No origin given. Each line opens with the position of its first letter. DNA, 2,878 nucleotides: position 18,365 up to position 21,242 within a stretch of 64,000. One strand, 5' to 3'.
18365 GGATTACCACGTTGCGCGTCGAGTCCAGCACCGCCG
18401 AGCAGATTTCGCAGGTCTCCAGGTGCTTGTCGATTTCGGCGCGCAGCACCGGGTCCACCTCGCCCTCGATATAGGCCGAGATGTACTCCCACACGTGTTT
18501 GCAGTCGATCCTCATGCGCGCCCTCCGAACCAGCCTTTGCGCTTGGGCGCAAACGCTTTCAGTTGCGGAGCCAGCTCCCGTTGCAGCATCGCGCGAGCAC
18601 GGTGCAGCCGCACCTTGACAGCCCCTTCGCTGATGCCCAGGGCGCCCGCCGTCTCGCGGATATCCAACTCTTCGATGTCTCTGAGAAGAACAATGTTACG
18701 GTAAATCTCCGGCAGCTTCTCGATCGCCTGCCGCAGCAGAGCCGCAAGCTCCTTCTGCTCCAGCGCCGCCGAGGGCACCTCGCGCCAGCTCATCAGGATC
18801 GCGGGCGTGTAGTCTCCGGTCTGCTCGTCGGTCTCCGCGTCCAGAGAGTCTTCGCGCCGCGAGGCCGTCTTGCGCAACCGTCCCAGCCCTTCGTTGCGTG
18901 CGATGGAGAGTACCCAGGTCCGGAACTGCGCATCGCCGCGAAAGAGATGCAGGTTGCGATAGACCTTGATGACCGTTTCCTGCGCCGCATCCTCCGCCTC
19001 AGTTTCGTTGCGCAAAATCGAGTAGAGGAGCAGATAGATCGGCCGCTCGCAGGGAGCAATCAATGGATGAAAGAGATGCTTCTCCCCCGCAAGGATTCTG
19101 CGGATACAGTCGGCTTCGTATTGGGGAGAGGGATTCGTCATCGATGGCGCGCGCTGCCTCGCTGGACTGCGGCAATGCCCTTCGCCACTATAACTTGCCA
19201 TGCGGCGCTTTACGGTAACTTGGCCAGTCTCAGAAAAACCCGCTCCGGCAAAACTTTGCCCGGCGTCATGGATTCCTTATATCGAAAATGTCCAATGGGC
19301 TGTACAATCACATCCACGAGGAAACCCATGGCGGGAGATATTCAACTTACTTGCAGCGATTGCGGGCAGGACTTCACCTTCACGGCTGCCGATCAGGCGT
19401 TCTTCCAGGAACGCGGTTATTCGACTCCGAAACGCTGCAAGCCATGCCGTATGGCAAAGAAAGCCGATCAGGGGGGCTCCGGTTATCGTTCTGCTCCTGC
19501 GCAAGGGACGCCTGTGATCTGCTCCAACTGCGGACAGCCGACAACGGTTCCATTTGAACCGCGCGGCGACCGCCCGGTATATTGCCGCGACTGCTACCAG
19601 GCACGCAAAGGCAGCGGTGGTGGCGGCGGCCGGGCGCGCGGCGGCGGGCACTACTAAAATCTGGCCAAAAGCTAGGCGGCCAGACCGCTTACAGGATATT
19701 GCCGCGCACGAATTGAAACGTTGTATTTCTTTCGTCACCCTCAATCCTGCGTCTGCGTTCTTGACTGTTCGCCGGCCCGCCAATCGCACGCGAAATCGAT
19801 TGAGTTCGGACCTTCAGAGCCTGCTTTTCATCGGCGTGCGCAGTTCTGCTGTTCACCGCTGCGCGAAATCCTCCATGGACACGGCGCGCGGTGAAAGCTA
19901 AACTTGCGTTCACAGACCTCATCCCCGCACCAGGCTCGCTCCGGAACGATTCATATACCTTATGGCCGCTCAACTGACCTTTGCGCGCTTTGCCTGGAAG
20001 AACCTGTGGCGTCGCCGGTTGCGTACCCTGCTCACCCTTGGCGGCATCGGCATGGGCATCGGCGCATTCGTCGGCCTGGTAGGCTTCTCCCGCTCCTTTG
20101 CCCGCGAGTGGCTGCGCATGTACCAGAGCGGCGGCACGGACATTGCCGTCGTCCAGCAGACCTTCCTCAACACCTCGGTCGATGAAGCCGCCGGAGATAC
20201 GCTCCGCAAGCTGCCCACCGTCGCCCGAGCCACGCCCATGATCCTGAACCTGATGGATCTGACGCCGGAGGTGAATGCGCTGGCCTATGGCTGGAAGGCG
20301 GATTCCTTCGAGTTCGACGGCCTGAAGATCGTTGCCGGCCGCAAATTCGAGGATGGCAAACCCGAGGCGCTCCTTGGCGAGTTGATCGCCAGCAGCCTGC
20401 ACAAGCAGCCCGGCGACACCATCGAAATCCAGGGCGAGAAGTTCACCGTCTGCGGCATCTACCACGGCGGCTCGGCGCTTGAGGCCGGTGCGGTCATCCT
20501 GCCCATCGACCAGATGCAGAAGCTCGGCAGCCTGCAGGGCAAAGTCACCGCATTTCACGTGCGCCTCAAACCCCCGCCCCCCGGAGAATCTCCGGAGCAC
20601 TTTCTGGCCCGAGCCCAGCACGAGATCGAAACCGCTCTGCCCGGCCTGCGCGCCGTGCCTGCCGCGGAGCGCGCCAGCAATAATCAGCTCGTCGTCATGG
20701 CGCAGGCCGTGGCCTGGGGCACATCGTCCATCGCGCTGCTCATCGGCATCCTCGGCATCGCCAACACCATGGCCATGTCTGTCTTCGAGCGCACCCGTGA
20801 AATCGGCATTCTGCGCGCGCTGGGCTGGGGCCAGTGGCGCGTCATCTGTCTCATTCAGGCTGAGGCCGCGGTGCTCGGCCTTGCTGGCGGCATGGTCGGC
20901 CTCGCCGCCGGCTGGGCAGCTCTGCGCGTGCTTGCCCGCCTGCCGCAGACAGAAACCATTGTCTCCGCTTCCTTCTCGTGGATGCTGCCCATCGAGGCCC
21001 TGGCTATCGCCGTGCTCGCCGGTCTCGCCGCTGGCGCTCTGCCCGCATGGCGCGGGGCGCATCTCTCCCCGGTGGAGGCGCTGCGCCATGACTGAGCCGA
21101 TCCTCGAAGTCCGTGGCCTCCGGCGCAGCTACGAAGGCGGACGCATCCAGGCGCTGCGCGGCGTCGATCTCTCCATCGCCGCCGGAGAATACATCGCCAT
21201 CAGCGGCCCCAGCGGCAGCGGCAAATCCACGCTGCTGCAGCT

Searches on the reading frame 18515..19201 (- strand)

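Call 17: search_protein_families(library=pfam, proteins=[window:18515-19201:-], max_evalue=0.001)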
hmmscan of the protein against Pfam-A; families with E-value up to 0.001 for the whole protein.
window:18515-19201:- (229 aa): 4 families
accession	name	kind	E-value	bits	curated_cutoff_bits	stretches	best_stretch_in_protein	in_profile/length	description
PF08281.18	Sigma70_r4_2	-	7.5e-18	64.4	25.7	1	155-206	3-54/54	Sigma-70, region 4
PF04542.20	Sigma70_r2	-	3.3e-13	49.7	24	1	50-113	4-69/71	Sigma-70 region 2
PF04545.22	Sigma70_r4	-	7.7e-09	35.4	24.1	1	159-207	1-49/50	Sigma-70, region 4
PF07638.17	Sigma70_ECF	-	6.9e-05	23.2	21.1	1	148-210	122-183/185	ECF sigma factor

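Call 45: search_protein_families(library=ncbifam, proteins=[window:18515-19201:-], max_evalue=0.01)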
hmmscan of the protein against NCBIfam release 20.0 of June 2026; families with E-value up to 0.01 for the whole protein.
window:18515-19201:- (229 aa): 91 families (the best 25 are shown)
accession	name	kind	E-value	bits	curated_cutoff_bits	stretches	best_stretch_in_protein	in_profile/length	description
NF008888.0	PRK11922.1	equivalog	1.1e-47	162.6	204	1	20-216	8-202/231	RNA polymerase sigma factor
NF007223.0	PRK09641.1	equivalog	1.3e-35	123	209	1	32-210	8-184/187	RNA polymerase sigma factor SigW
TIGR02948.1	SigW_bacill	equivalog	7.1e-30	104.5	243.1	1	32-210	8-184/187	RNA polymerase sigma factor SigW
NF009166.1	PRK12513.1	equivalog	1.1e-29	103.5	206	1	33-212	13-188/193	RNA polymerase sigma factor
NF007225.0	PRK09643.1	equivalog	1.8e-29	102.9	190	1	29-212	14-184/204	RNA polymerase sigma factor SigM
NF058625.1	sigma_PG0214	equivalog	2.7e-29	102.1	130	1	42-211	4-162/170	GFO_1088 family ECF-type sigma factor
TIGR02937.1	sigma70-ECF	superfamily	4.2e-29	101.3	42.9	1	44-210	3-165/165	sigma-70 family RNA polymerase sigma factor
TIGR02939.1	RpoE_Sigma70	equivalog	3.9e-28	98.7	236.15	1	29-213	7-189/190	RNA polymerase sigma factor RpoE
TIGR02950.1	SigM_subfam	subfamily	1.8e-23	83.2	147.95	1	55-209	13-157/159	RNA polymerase sigma factor, SigM family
NF009168.0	PRK12515.1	subfamily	1.5e-22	80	236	1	31-210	11-179/189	RNA polymerase sigma factor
NF004113.0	PRK05602.1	equivalog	1.8e-22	80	208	1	18-212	21-203/211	RNA polymerase sigma factor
NF007220.0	PRK09639.1-5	equivalog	2.3e-22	79.7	260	1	44-214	5-168/181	RNA polymerase sigma factor SigX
NF007229.0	PRK09647.1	equivalog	6e-22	78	265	1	54-214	56-206/220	RNA polymerase sigma factor SigE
TIGR02985.1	Sig70_bacteroi1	subfamily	6.1e-22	78.6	126.4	1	50-210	9-162/162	RNA polymerase sigma-70 factor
NF009185.0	PRK12533.1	equivalog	7.5e-22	78.1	248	1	44-212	31-195/231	RNA polymerase sigma factor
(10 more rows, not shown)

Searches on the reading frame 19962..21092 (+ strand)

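Call 17: search_protein_families(library=pfam, proteins=[window:19962-21092:+], max_evalue=0.001)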
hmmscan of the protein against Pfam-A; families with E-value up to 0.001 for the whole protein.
window:19962-21092:+ (377 aa): 2 families
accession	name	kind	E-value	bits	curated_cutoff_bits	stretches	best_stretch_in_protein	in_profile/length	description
PF12704.14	MacB_PCD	-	6.7e-22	79.2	27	1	22-205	1-194/207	MacB-like periplasmic core domain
PF02687.27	FtsX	-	5.7e-20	72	25.5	1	255-370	4-120/120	FtsX-like permease C-terminal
